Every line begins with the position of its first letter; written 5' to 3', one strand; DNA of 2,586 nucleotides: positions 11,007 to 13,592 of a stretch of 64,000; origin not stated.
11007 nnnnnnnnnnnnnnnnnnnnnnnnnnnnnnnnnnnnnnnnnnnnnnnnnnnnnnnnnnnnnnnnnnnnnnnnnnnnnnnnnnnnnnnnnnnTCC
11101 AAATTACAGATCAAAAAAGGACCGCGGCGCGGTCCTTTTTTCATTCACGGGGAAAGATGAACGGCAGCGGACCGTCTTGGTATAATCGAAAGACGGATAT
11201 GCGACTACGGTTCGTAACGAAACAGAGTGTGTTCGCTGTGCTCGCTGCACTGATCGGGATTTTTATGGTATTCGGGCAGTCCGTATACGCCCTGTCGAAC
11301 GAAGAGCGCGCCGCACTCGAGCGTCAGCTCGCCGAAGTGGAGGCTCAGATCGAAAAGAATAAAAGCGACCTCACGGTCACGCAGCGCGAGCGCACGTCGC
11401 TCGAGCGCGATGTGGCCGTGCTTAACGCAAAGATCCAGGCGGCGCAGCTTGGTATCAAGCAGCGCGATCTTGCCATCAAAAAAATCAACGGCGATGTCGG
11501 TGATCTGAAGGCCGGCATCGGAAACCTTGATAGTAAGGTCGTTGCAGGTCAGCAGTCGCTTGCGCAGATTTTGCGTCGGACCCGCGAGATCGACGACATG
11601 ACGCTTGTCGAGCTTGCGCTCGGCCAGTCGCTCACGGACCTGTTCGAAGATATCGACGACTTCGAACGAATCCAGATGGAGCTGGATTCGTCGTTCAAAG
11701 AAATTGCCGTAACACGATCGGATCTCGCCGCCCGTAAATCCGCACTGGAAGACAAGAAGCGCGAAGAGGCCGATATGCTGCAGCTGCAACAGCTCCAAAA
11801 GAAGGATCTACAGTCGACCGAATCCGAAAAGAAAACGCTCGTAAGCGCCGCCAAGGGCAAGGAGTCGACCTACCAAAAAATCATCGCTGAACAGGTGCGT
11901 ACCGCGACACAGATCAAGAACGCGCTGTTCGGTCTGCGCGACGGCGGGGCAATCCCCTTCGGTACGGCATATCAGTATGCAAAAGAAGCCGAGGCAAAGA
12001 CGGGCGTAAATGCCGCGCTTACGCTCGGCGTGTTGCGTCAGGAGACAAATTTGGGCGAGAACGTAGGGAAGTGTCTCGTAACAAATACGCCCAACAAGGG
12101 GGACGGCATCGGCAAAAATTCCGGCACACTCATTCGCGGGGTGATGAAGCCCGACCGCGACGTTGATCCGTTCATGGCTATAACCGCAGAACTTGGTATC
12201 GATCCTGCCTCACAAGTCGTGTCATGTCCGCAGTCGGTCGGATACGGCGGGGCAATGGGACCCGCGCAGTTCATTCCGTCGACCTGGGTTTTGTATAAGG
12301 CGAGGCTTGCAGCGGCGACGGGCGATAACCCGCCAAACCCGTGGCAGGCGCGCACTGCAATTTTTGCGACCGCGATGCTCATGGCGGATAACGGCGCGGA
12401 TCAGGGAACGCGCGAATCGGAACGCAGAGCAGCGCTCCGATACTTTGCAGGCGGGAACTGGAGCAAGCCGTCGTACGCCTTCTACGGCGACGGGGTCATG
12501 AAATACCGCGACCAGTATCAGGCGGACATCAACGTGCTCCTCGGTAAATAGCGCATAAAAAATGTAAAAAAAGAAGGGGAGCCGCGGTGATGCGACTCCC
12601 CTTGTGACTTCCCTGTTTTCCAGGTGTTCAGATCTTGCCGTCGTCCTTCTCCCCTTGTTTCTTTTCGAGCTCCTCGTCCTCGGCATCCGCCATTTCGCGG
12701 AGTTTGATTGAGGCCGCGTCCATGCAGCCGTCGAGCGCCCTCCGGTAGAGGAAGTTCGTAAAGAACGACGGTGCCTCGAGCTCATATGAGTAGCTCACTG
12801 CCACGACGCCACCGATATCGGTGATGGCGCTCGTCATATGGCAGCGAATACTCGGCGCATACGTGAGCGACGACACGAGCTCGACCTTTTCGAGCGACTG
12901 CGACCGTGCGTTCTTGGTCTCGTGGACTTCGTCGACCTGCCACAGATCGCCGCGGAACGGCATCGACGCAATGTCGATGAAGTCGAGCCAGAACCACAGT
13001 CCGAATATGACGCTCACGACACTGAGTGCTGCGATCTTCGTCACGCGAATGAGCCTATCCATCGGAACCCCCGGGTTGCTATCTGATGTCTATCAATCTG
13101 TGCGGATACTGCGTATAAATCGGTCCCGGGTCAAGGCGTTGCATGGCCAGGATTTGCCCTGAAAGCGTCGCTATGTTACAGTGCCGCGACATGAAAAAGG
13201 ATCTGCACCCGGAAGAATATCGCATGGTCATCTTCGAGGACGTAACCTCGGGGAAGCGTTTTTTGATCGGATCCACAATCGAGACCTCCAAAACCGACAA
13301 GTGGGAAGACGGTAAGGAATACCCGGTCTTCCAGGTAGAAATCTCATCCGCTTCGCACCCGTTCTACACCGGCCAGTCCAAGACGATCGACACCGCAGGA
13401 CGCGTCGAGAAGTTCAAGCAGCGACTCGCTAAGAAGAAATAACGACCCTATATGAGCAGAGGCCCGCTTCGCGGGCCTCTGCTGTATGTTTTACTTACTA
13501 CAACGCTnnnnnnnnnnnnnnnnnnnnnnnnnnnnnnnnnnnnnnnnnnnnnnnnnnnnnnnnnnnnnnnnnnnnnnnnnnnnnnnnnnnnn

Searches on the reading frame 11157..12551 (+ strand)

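Call 44: search_protein_families(library=pfam, proteins=[window:11157-12551:+], max_evalue=0.001)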
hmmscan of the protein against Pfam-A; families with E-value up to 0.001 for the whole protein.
window:11157-12551:+ (464 aa): 1 family
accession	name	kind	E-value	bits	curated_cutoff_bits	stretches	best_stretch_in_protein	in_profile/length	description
PF13406.11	SLT_2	-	8.9e-06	25.6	24.3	0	363-417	152-204/292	Transglycosylase SLT domain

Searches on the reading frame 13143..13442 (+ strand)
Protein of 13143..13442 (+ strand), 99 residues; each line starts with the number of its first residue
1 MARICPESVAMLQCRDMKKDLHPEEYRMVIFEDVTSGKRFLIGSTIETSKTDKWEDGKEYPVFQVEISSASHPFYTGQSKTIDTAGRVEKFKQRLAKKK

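Call 45: search_protein_families(library=pfam, proteins=[window:13143-13442:+], max_evalue=0.001)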
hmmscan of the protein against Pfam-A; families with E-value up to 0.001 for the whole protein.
window:13143-13442:+ (99 aa): 1 family
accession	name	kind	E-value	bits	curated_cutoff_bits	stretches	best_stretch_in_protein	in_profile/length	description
PF01197.23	Ribosomal_L31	-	1.6e-24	86.3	27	1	17-95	1-64/65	Ribosomal protein L31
